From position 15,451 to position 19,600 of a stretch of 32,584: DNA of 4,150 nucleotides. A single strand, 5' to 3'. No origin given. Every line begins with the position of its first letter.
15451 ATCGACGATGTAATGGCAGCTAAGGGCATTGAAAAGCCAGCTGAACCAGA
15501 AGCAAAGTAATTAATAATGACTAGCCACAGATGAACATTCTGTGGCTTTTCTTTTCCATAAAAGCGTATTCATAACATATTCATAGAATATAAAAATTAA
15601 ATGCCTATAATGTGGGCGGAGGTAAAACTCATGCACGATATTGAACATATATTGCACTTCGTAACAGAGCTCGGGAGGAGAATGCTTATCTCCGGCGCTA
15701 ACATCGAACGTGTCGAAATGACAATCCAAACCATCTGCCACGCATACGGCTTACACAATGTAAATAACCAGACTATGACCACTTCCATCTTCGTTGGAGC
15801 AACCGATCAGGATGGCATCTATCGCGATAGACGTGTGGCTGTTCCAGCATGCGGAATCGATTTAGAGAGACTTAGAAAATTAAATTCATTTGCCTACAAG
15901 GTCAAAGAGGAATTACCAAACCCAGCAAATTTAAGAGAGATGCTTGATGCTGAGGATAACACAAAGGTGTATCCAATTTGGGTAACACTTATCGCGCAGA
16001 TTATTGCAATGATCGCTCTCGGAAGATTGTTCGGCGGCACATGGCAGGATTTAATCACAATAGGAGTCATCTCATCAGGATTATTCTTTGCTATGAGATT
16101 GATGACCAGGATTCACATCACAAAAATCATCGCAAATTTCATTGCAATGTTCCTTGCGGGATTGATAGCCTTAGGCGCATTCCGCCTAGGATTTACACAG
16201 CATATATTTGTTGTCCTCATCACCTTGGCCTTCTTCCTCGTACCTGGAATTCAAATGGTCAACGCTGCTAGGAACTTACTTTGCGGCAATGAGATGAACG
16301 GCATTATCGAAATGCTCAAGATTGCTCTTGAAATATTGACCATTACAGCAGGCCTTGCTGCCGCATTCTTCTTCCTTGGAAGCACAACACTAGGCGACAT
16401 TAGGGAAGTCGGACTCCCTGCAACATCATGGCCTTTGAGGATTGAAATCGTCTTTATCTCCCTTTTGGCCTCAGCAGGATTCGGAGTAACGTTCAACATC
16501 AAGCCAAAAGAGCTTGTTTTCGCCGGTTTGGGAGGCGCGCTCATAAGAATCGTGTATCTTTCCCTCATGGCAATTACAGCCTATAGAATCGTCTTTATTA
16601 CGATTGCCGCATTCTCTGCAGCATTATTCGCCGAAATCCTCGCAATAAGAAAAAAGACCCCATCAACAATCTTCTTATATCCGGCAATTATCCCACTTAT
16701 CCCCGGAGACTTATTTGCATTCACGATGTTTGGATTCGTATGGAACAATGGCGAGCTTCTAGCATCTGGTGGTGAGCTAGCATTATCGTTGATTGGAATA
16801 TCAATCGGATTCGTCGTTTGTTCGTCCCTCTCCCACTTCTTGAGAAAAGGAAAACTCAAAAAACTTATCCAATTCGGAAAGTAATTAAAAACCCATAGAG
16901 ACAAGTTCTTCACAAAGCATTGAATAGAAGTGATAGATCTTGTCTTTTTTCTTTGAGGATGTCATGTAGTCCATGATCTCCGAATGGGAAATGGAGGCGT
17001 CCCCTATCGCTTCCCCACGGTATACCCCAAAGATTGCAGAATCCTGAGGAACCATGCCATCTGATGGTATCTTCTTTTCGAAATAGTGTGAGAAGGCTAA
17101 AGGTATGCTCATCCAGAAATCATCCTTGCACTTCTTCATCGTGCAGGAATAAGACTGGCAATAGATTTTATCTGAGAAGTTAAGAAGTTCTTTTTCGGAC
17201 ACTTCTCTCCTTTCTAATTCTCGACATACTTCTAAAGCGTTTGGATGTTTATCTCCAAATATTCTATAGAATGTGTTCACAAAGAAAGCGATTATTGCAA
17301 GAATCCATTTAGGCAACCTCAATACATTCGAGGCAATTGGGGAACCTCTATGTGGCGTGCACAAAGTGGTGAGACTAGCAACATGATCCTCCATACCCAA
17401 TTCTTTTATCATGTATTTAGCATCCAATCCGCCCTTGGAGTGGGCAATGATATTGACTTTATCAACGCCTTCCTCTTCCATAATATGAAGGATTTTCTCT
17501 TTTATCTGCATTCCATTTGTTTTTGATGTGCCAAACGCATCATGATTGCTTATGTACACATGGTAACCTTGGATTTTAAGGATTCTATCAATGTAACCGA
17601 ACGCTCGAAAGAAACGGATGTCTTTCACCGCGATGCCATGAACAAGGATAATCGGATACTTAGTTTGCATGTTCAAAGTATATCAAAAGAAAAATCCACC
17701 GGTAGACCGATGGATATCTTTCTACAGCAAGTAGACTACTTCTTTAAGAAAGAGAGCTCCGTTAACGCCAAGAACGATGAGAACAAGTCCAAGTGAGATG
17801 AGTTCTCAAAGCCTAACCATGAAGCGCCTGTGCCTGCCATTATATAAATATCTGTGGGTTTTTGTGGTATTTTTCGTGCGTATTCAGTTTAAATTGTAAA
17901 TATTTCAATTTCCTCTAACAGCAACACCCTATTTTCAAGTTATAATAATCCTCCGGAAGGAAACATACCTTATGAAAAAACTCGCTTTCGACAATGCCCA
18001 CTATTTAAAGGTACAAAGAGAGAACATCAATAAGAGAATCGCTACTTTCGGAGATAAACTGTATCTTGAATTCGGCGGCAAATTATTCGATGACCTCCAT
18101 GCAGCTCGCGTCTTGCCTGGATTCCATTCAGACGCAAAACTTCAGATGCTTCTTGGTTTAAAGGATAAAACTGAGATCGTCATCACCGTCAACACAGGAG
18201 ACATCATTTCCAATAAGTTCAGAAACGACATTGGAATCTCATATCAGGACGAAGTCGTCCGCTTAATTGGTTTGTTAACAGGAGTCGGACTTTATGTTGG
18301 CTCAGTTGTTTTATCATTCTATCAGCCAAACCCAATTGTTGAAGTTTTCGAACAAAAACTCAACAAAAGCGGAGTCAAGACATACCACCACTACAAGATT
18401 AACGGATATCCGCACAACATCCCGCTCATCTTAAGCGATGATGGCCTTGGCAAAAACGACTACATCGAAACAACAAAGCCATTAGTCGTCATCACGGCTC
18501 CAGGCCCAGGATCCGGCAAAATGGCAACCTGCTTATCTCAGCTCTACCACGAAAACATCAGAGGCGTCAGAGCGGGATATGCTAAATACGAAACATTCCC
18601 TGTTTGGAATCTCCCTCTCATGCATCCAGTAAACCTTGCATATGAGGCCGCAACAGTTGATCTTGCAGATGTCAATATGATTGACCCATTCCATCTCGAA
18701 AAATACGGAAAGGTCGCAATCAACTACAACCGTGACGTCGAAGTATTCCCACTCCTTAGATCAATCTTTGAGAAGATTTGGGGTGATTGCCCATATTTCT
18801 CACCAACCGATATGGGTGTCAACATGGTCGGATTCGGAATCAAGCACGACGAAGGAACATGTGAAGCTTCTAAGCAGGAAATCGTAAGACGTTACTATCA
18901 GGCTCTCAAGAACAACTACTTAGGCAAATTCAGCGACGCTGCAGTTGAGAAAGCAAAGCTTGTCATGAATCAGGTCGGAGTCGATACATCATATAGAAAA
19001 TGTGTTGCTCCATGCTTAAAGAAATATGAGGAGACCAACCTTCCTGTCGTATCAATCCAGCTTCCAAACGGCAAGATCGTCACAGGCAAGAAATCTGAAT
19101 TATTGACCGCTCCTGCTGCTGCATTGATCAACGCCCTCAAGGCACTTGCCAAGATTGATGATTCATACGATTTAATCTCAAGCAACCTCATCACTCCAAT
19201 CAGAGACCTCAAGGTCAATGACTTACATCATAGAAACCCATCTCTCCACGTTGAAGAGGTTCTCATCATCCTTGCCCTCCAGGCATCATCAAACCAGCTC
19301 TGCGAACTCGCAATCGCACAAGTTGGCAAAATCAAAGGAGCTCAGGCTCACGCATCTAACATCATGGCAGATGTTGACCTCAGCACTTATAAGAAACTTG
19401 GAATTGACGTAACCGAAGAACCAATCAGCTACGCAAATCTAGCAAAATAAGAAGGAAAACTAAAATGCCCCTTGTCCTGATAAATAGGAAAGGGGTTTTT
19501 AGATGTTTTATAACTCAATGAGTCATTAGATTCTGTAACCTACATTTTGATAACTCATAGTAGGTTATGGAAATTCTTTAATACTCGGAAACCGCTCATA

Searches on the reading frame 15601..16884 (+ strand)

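Call 89: search_protein_families(library=pfam, proteins=[window:15601-16884:+], max_evalue=0.00001)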
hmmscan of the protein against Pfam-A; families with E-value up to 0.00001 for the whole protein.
window:15601-16884:+ (427 aa): 2 families
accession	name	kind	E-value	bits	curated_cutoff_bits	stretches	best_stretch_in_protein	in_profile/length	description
PF06738.18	ThrE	-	2.3e-47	161.9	26.3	2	19-257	1-239/241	Putative threonine/serine exporter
PF12821.13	ThrE_2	-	1.8e-26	93.4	27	2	284-409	2-128/129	Threonine/Serine exporter, ThrE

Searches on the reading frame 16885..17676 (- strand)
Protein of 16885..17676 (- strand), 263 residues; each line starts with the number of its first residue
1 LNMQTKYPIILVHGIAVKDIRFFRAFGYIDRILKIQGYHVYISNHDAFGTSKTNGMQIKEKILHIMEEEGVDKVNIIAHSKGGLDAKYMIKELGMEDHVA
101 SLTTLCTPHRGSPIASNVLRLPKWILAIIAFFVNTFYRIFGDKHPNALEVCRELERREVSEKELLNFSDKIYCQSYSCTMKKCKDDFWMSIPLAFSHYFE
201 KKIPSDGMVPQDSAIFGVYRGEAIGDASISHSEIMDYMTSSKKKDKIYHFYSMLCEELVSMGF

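Call 89: search_protein_families(library=pfam, proteins=[window:16885-17676:-], max_evalue=0.00001)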
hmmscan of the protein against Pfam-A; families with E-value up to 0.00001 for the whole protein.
window:16885-17676:- (263 aa): 3 families
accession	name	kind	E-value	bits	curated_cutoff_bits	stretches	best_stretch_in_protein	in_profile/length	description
PF00561.26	Abhydrolase_1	-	3.6e-07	30.5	25.8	1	7-157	1-145/245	alpha/beta hydrolase fold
PF02089.21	Palm_thioest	-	3.9e-07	30.5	26.8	1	8-112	1-113/254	Palmitoyl protein thioesterase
PF07819.20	PGAP1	-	5.9e-06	26.6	24.3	0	60-116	77-136/233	PGAP1-like alpha/beta domain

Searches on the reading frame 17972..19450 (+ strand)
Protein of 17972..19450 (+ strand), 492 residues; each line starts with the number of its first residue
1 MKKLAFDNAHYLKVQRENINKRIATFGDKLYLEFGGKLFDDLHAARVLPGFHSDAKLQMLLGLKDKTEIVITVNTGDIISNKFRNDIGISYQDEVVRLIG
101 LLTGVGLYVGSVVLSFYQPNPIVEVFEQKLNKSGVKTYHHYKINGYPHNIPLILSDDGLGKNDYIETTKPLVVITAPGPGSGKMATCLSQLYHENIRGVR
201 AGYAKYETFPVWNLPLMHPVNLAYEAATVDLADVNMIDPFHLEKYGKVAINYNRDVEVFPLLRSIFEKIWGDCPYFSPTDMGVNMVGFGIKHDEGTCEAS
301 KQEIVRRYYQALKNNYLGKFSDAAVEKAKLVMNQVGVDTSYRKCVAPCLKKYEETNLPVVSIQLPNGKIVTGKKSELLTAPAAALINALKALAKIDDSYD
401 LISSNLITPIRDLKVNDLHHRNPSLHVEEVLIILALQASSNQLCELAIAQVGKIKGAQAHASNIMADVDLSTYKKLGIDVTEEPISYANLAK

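Call 15: find_encoding_contigs(protein=window:17972-19450:+, flank=5000)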
Protein window:17972-19450:+ (492 aa): 1 contig read that carries it; 1 place shown.
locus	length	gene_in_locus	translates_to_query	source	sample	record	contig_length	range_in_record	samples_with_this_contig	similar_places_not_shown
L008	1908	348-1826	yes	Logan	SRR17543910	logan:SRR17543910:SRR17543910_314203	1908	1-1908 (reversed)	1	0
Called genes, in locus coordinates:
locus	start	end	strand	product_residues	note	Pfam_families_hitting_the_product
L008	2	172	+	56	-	?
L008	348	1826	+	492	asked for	PF08903:DUF1846, PF20921:DUF1846_C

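Call 89: search_protein_families(library=pfam, proteins=[window:17972-19450:+], max_evalue=0.00001)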
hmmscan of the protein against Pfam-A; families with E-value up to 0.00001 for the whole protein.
window:17972-19450:+ (492 aa): 2 families
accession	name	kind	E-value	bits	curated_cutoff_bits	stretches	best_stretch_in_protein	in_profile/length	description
PF08903.17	DUF1846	-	2.4e-161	536.6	27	1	5-335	2-332/333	Domain of unknown function DUF1846, N-terminal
PF20921.3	DUF1846_C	-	5.6e-50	169.5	27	1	341-485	2-146/153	Domain of unknown function DUF1846, C-terminal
